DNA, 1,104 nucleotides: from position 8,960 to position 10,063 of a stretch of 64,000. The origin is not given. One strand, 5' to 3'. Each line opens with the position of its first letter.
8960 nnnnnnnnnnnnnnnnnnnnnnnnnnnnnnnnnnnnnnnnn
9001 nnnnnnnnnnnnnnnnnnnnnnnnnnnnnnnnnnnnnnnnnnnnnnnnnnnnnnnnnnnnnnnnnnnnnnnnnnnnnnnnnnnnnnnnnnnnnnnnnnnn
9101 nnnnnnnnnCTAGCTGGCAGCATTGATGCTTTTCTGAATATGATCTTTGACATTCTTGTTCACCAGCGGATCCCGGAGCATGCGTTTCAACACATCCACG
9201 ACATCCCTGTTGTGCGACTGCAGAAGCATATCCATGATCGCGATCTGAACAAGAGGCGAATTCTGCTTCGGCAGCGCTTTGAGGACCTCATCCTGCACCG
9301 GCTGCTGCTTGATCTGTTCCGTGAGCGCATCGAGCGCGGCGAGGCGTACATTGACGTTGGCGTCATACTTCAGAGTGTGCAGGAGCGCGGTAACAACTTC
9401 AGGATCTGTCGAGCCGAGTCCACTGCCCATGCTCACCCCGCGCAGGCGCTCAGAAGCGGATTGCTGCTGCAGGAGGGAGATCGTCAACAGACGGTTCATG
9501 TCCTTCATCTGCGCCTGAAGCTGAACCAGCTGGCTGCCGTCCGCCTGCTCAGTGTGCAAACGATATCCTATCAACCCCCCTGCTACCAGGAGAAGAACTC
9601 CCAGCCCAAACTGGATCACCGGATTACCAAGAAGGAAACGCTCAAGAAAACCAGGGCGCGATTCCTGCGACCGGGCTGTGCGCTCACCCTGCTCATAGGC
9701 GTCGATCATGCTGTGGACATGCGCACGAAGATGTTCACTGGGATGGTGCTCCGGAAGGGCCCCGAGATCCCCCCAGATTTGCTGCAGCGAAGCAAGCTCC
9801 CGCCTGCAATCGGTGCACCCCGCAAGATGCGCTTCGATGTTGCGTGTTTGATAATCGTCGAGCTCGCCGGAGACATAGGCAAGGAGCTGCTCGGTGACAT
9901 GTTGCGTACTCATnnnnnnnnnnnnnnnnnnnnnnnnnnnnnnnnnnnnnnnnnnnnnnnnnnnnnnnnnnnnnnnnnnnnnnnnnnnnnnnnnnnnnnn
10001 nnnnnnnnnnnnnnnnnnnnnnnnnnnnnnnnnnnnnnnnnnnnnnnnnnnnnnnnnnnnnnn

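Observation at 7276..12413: ECF sigma / zf-HC2-HEAT anti-sigma / tandem DUF4097 operon behind a beta-lactamase-fold serine hydrolase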

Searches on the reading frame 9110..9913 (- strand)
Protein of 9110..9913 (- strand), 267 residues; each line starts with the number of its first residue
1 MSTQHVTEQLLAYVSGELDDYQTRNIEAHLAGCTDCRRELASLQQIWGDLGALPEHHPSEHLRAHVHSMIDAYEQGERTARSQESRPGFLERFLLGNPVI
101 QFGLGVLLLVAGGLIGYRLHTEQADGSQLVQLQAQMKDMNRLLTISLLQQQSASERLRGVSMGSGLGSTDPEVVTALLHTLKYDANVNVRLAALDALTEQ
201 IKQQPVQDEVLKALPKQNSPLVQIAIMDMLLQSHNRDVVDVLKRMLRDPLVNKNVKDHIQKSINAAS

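Call 3: search_protein_families(library=pfam, proteins=[window:9110-9913:-], max_evalue=0.01)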
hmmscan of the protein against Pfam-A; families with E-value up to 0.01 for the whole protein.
window:9110-9913:- (267 aa): 2 families
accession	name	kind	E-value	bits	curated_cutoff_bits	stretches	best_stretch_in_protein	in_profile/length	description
PF13490.11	zf-HC2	-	1.9e-08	34.7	22.2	1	5-37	3-35/35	Putative zinc-finger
PF13646.12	HEAT_2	-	3.8e-07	30.7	27.7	1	176-249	3-74/88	HEAT repeats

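Call 4: search_protein_families(library=ncbifam, proteins=[window:9110-9913:-], max_evalue=0.01)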
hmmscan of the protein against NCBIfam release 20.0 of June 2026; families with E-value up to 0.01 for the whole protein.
window:9110-9913:- (267 aa): 5 families
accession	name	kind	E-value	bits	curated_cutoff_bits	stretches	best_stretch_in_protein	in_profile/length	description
NF052375.1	antisigma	equivalog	8.1e-15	55.4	100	1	10-134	2-122/217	anti-sigma factor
TIGR02451.1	anti_sig_ChrR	subfamily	4.8e-06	26.5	124.5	1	7-83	5-82/216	ChrR family anti-sigma-E factor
TIGR03988.1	antisig_RsrA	equivalog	0.0001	22.3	62.5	1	5-46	4-45/77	mycothiol system anti-sigma-R factor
NF051881.1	StressantisigmaChrR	equivalog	0.0011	18.7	300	1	6-96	5-99/209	cadmium/peroxide/UV radiation responsive anti-sigma factor ChrR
NF010501.0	PRK13920.1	subfamily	0.0055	16.4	225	0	5-85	3-71/213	putative anti-sigmaE protein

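Call 12: find_homologous_proteins(query=window:9110-9913:-)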
Query window:9110-9913:- (267 aa): 2931 proteins with E <= 0.001 among 8000 candidates; the best 120 are listed.
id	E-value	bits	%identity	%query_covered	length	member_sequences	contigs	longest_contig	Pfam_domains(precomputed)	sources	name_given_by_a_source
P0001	1.4e-151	521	90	100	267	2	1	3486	PF13490.12,PF13646.13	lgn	-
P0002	1.3e-136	472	80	100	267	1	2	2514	PF13490.12,PF13646.13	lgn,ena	-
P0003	9.3e-103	361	63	100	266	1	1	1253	PF13490.12,PF13646.13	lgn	-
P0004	5.2e-68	247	46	99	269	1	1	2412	PF13490.12,PF13646.13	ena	-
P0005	1.7e-67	246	46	100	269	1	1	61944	PF13490.12,PF13646.13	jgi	-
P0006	1.2e-66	243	45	99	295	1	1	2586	PF13646.13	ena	-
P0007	1.8e-66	242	47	97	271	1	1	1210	PF13490.12,PF13646.13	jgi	jgi:hypothetical protein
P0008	3.9e-66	241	45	99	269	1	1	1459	PF13490.12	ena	-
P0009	2.1e-65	239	48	99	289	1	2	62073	PF13490.12,PF13646.13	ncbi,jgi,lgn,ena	-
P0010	4.7e-65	238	45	99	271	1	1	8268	PF13490.12,PF13646.13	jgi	jgi:anti-sigma factor RsiW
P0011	9.3e-65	237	44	100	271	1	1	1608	PF13490.12,PF23054.2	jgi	jgi:hypothetical protein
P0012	5.4e-64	234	44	99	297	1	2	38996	PF13646.13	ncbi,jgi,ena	-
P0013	6.2e-64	234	45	99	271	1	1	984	PF13646.13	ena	-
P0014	6.3e-64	234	46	98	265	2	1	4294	PF13490.12,PF13646.13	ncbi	-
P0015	1.6e-63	233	47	96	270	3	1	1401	PF13490.12,PF13646.13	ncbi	-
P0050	9.6e-59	217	42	99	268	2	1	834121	PF13490.12,PF13646.13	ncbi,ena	-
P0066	2.8e-57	212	40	99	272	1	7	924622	PF13490.12,PF13646.13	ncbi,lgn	-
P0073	1.3e-56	210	38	97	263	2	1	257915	PF13490.12,PF13646.13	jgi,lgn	-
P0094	1.7e-54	203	41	99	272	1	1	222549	PF13490.12,PF13646.13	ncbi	-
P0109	4.6e-53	198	39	99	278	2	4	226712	PF13490.12,PF13646.13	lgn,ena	-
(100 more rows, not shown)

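Call 14: find_encoding_contigs(protein=P0050, flank=7000, max_places=2)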
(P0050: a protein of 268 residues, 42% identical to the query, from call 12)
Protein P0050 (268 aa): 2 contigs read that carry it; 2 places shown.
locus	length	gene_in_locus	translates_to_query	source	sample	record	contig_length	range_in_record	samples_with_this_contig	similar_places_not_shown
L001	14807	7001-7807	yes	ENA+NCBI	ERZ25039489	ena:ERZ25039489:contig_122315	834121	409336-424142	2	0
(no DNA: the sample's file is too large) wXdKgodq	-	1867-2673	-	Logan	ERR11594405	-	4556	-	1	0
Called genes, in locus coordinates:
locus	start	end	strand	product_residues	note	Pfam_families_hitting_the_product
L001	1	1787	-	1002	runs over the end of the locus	PF00082:Peptidase_S8, PF14870:PSII_BNR (faint), PF18962:Por_Secre_tail (weak)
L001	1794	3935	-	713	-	PF02012:BNR (faint), PF15902:Sortilin-Vps10 (faint), PF25852:DUF6242_C (weak), PF18962:Por_Secre_tail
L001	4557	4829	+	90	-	-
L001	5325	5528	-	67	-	-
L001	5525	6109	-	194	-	PF00578:AhpC-TSA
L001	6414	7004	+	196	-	PF04542:Sigma70_r2, PF08281:Sigma70_r4_2, PF04545:Sigma70_r4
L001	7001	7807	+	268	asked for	PF13490:zf-HC2 (weak), PF13646:HEAT_2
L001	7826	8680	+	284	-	PF13349:DUF4097 (faint)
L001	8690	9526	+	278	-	PF13349:DUF4097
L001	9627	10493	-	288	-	PF00483:NTP_transferase, PF12804:NTP_transf_3 (weak)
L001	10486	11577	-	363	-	PF10509:GalKase_gal_bdg, PF00288:GHMP_kinases_N, PF08544:GHMP_kinases_C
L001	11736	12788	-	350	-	PF13620:CarboxypepD_reg, PF13715:CarbopepD_reg_2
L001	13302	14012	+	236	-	-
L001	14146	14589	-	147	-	PF08327:AHSA1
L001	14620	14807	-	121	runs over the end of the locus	PF01022:HTH_5, PF12802:MarR_2 (weak), PF12840:HTH_20, PF13412:HTH_24 (faint), PF08279:HTH_11 (weak)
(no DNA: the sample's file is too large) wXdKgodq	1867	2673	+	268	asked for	PF13490:zf-HC2 (weak), PF13646:HEAT_2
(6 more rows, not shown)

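Call 15: find_encoding_contigs(protein=P0005, flank=7000, max_places=2)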
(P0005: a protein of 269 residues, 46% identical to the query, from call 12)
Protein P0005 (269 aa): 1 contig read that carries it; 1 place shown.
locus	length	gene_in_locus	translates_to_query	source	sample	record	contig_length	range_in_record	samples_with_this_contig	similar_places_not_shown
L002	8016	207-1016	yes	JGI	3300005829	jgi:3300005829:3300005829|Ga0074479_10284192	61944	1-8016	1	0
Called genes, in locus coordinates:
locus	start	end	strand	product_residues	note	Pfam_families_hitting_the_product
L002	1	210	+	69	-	?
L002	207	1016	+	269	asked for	PF13490:zf-HC2, PF13646:HEAT_2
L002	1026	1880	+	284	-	PF13349:DUF4097 (weak)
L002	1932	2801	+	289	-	PF13349:DUF4097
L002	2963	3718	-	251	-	PF01925:TauE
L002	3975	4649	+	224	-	PF00149:Metallophos, PF12850:Metallophos_2, PF14582:Metallophos_3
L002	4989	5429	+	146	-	PF02381:MraZ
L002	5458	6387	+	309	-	PF01795:Methyltransf_5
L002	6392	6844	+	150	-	-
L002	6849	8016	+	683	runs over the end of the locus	PF03717:PBP_dimer, PF00905:Transpeptidase, PF03793:PASTA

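Call 16: find_encoding_contigs(protein=P0073, flank=7000, max_places=2)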
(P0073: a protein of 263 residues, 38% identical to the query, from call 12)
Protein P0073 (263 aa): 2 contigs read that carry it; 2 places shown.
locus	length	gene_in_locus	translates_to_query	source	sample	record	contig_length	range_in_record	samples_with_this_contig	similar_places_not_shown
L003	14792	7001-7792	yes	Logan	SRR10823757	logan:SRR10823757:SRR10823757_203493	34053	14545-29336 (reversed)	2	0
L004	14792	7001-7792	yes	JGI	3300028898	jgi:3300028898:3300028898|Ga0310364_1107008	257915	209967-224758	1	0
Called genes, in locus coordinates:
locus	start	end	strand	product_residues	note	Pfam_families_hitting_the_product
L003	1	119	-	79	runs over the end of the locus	PF02426:MIase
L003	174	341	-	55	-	-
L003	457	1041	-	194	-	PF00255:GSHPx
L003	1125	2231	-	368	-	PF03929:PepSY_TM, PF03413:PepSY (faint)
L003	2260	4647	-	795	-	PF13620:CarboxypepD_reg, PF13715:CarbopepD_reg_2, PF07715:Plug, PF00593:TonB_dep_Rec_b-barrel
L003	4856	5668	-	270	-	PF00106:adh_short, PF08659:KR, PF13561:adh_short_C2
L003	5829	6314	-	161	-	PF13302:Acetyltransf_3 (weak), PF00583:Acetyltransf_1, PF13673:Acetyltransf_10, PF13508:Acetyltransf_7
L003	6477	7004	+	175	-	PF04542:Sigma70_r2, PF08281:Sigma70_r4_2, PF04545:Sigma70_r4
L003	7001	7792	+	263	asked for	PF13490:zf-HC2 (weak), PF13646:HEAT_2 (weak)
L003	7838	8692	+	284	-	PF13349:DUF4097 (weak)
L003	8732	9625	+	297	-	-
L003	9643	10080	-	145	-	PF11026:DUF2721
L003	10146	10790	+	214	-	PF01323:DSBA, PF13462:Thioredoxin_4 (faint)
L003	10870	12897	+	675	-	PF02985:HEAT (faint), PF13646:HEAT_2, PF00160:Pro_isomerase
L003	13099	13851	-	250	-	PF00072:Response_reg, PF04397:LytTR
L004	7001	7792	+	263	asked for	PF13490:zf-HC2 (weak), PF13646:HEAT_2 (weak)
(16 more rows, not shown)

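Call 24: find_related_loci(query=A1, collection=genome_contigs, flank=6000)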
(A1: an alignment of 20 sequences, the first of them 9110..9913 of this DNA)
Query A1 (267 aa) in genome_contigs; peptide patterns used: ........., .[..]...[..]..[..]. (x = any residue, [..] = any of these).
380 stretches matched a pattern; 338 encode a relative of the query (tblastn E <= 1e-3); the best 80 are kept; 80 distinct loci.
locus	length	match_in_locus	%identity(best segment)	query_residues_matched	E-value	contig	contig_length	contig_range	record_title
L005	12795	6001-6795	44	1-263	7e-73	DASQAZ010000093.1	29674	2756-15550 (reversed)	MAG TPA_asm: Bacteroidota bacterium isolate SMAG_U11658 k141_778121, whole genome shotgun sequence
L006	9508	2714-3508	43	1-263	3e-71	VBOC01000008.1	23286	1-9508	MAG: Ignavibacteria bacterium isolate IN_1 14_0903_13_30cm_scaffold_114234, whole genome shotgun sequence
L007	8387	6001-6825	41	1-264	1e-68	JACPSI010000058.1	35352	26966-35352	MAG: Ignavibacteriales bacterium isolate NC_groundwater_701_Ag_S-0.2um_50_10 S36_SO-2_scaffold_53393, whole genome shotg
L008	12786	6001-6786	43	4-263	5e-67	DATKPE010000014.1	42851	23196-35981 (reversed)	MAG TPA_asm: Bacteroidota bacterium isolate SMAG_U14783 k141_3902010, whole genome shotgun sequence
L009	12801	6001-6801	44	5-267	9e-67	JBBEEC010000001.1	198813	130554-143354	MAG: Bacteroidota bacterium isolate LejiaF_53_86 Lejia_F_100_length_198813_cov_54, whole genome shotgun sequence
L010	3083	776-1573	43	1-263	2e-66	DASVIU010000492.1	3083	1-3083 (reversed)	MAG TPA_asm: Bacteroidota bacterium isolate SMAG_U3001 k141_296445, whole genome shotgun sequence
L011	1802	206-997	43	1-263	4e-68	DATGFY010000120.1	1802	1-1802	MAG TPA_asm: Bacteroidota bacterium isolate SMAG_U9740 k141_1692196, whole genome shotgun sequence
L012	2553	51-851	44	5-267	4e-66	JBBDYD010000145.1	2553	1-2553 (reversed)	MAG: Bacteroidota bacterium isolate LejiaD_53_15 Lejia_D_50616_length_2553_cov_6, whole genome shotgun sequence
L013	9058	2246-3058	42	1-263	2e-65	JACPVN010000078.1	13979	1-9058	MAG: Ignavibacteriae bacterium isolate NC_groundwater_786_Ag_S2p5_43_5 JBCH_GD18_4_SO25_S179_scaffold_122691, whole geno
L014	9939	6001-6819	40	2-264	2e-65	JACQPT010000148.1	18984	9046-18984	MAG: Ignavibacteriales bacterium isolate NC_groundwater_1314_Ag_S-0.2um_51_42 S_p2_S4_coassembly_k141_2338999, whole gen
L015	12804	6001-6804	40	1-263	9e-65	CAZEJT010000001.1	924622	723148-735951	MAG TPA_asm: uncultured Chlorobiaceae bacterium isolate SRP273308_co1_412 genome assembly, contig: NODE_1_length_924622_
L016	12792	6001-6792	42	1-263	3e-64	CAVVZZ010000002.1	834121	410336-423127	MAG: Ignavibacteriota bacterium isolate MFD01872.bin.1.283 genome assembly, contig: contig_122315, whole genome shotgun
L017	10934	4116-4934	44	1-263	1e-63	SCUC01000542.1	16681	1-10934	MAG: Bacteroidetes bacterium isolate FW602_bin.19 FW602_bin.19-103069-1, whole genome shotgun sequence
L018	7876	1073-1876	40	5-267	8e-63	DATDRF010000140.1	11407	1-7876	MAG TPA_asm: Bacteroidota bacterium isolate SMAG_U7970 k141_480770, whole genome shotgun sequence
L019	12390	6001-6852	40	4-263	8e-63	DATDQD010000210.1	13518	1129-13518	MAG TPA_asm: Bacteroidota bacterium isolate SMAG_U7938 k141_684207, whole genome shotgun sequence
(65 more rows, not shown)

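Call 39: predict_structure(alignment_id=A2)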
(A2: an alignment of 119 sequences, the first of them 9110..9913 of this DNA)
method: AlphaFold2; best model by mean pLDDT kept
length: 267 residues; sequences in the alignment: 119
mean_pLDDT: 75.3   pTM: 0.43
mean pLDDT of the five models: 75.3, 74.6, 73.6, 73.3, 67.8
residues with pLDDT >= 90: 1; 70-90: 189; 50-70: 65; < 50: 12
segments of 3 or more residues with pLDDT < 50: 84-88, 122-126
pLDDT, mean of each block of 10 residues (from residue 1): 62 83 86 86 84 65 80 75 49 63 82 76 52 61 66 70 64 83 87 85 81 83 86 79 83 84 77
secondary structure, 60 per line:
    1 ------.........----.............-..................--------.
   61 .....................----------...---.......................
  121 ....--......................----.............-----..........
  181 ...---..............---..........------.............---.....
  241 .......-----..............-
elements in order: H7-15 H20-32 H34-51 H60-81 H98-124 H127-148 H153-165 H171-183 H187-200 H204-213 H220-232 H236-247 H253-266

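Call 46: fold_search(model_id=the predicted structure, library=pdb)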
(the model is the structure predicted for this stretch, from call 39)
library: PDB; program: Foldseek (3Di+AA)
matches with E <= 10: 1186; with E <= 0.001: 0
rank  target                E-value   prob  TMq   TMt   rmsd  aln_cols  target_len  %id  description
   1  7q1f_D                1.4e-03  1.00  0.37  0.58   3.2       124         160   25  CPAP:TUBULIN:IE5 ALPHAREP COMPLEX (released 2022-04-20)
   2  5h7c_C                1.4e-03  1.00  0.39  0.28   6.6       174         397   19  Crystal structure of a repeat protein with two Protein A-DHR14 repeat modules (released 2017-06-28)
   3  9t1m_A                2.1e-03  1.00  0.39  0.63   3.3       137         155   24  Nuclear export protein/Non-structural protein 2 (NEP/NS2) in complex with artificial alpha Rep protein (released 2025-11-12)
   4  4xvp_D                2.4e-03  1.00  0.38  0.60   3.4       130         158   25  X-ray structure of bGFP-C / EGFP complex (released 2015-08-19)
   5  5h7c_A                2.5e-03  1.00  0.38  0.27   7.2       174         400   20  Crystal structure of a repeat protein with two Protein A-DHR14 repeat modules (released 2017-06-28)
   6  5dcq_B                3.2e-03  1.00  0.38  0.61   3.3       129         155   23  Crystal structure of bacterial adhesin, FNE from Streptococcus equi spp. equi. (released 2016-06-29)
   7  5dcq_A                3.2e-03  1.00  0.38  0.60   3.3       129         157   23  Crystal structure of bacterial adhesin, FNE from Streptococcus equi spp. equi. (released 2016-06-29)
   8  5dcq_C                3.2e-03  1.00  0.38  0.60   3.4       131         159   23  Crystal structure of bacterial adhesin, FNE from Streptococcus equi spp. equi. (released 2016-06-29)
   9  7p0h_A                3.2e-03  1.00  0.36  0.24   3.2       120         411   26  Crystal structure of Helicobacter pylori ComF fused to an artificial alphaREP crystallization helper(named B2) (released 2022-04-06)
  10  9t1m_E                3.6e-03  1.00  0.38  0.62   3.1       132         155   25  Nuclear export protein/Non-structural protein 2 (NEP/NS2) in complex with artificial alpha Rep protein (released 2025-11-12)
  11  6veh                  3.8e-03  1.00  0.37  0.53   3.3       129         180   26  Computationally designed C3-symmetric homotrimer from HEAT repeat protein (released 2020-08-05)
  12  5h78_A                4.0e-03  1.00  0.40  0.53   9.9       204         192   16  Crystal structure of the PKA-DHR14 fusion protein (released 2017-06-28)
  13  6g4j_B                4.4e-03  1.00  0.37  0.72   3.2       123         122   24  Structure of the protein kinase YabT from Bacillus subtilis in complex with an alphaREP crystallization helper (released 2019-01-30)
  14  5cwh                  5.4e-03  1.00  0.43  0.68   3.2       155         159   15  Crystal structure of de novo designed helical repeat protein DHR14 (released 2015-12-16)
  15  7q1e_D                5.4e-03  1.00  0.37  0.60   3.4       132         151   23  CPAP:TUBULIN:IIH5 ALPHAREP COMPLEX (released 2022-04-13)
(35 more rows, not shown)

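Call 50: search_solved_structures(query=A2, max_evalue=0.01)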
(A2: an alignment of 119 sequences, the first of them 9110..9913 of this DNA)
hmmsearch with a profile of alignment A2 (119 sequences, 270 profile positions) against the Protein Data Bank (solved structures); distinct sequences matched with E-value up to 0.01: 17.
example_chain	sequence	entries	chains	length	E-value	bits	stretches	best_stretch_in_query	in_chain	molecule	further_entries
4zv6_A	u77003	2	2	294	9.2e-08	35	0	173-220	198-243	AlphaRep-7 | alpha-Rep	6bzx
6ft5_A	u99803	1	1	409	1.8e-07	34.1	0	173-250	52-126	alphaRep A3_A3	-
6fsq_A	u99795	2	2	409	5.4e-07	32.5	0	173-220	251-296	alphaRep A3_bGFPD | A3_bGFPD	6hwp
9sah_A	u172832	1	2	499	1e-05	28.3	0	173-252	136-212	E4-NB2 synthetic fusion protein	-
8aw4_A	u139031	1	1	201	1.1e-05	28.1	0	173-250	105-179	ALPHAREP bB-E3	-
4xl5_C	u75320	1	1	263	4.5e-05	26.2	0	173-260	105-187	bGFP-A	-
5dcq_A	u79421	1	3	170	0.00062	22.4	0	173-222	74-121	artificial repeat proteins (alphaREP3)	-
8aw4_B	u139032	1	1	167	0.001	21.7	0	173-202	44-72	ALPHAREP bGFPD-YY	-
8rlz_A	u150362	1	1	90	0.0015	21.2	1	7-46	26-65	Antisigma factor DdvA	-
3ltj_A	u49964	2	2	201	0.0019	20.9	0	173-226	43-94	AlphaRep-4 | bA3-2: binder of A3 protein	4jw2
2q1z_B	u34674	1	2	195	0.0019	20.9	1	3-58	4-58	Anti-Sigma factor ChrR, transcriptional activator ChrR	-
9rhz_A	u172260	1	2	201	0.002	20.8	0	151-220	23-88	ALPHAREP bE5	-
2z2s_B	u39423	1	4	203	0.0021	20.7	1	3-58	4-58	Anti-Sigma factor ChrR, transcriptional activator ChrR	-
5wuq_C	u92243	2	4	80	0.0034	20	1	5-70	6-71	Anti-sigma-W factor RsiW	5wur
3ltm_A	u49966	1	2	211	0.0038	19.9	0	173-247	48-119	Alpha-Rep4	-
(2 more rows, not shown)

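Call 60: find_encoding_contigs(protein=P0001, flank=4000, max_places=2)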
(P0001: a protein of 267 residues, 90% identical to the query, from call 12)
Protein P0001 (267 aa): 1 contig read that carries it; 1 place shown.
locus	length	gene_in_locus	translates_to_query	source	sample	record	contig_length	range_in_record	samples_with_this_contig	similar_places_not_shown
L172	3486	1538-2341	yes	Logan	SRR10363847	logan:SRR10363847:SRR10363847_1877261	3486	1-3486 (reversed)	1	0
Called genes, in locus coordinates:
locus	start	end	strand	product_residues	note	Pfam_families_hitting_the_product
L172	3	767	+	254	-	?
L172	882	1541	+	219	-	PF04542:Sigma70_r2, PF08281:Sigma70_r4_2, PF04545:Sigma70_r4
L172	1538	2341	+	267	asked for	PF13490:zf-HC2 (weak), PF13646:HEAT_2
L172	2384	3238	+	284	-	-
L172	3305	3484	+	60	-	?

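Call 61: find_encoding_contigs(protein=P0002, flank=4000, max_places=2)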
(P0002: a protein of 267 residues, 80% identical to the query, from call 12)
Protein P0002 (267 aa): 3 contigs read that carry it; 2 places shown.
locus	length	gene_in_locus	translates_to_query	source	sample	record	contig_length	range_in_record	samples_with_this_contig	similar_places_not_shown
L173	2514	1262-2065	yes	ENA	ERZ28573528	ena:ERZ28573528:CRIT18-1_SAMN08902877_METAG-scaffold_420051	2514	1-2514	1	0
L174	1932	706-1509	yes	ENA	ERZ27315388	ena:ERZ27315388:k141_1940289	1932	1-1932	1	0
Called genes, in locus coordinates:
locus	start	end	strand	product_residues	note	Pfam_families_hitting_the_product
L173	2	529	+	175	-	?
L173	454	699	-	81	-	-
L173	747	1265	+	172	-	PF04542:Sigma70_r2, PF08281:Sigma70_r4_2, PF04545:Sigma70_r4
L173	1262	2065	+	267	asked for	PF13490:zf-HC2 (weak), PF13646:HEAT_2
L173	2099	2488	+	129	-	-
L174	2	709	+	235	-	?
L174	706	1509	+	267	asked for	PF13490:zf-HC2 (weak), PF13646:HEAT_2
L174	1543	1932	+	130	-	?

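Call 64: search_protein_families(library=padloc, proteins=[window:9110-9913:-], max_evalue=0.001)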
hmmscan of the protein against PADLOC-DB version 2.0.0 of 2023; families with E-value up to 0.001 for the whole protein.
window:9110-9913:- (267 aa): 0 families

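Call 69: search_protein_representatives(alignment_id=A2)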
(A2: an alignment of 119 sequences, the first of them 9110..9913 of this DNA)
Query: 119 sequences, 270 profile positions. Proteins with E-value up to 0.001 (for the whole library): 27728; up to 1e-10: 3720; up to 1e-30: 1448. The best 150 are listed.
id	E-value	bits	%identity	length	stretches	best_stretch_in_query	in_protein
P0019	1.6e-107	375.3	-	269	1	1-269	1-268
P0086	3.9e-105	367.4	-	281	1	3-269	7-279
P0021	4.5e-105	367.3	-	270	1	1-270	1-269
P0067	3.0e-101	354.7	-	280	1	3-269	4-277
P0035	3.6e-101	354.5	-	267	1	1-270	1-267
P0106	1.2e-100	352.7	-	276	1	3-269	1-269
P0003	1.9e-100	352.1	-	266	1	1-269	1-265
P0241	1.7e-99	349.0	-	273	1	1-269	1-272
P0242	1.6e-98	345.8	-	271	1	1-269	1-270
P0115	7.4e-98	343.6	-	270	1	1-268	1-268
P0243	1.5e-96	339.3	-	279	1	1-269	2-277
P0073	2.9e-96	338.4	-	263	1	3-269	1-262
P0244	6.3e-95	334.0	-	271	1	1-269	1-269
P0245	1.9e-94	332.4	-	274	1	1-269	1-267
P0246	4.1e-92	324.8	-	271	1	1-269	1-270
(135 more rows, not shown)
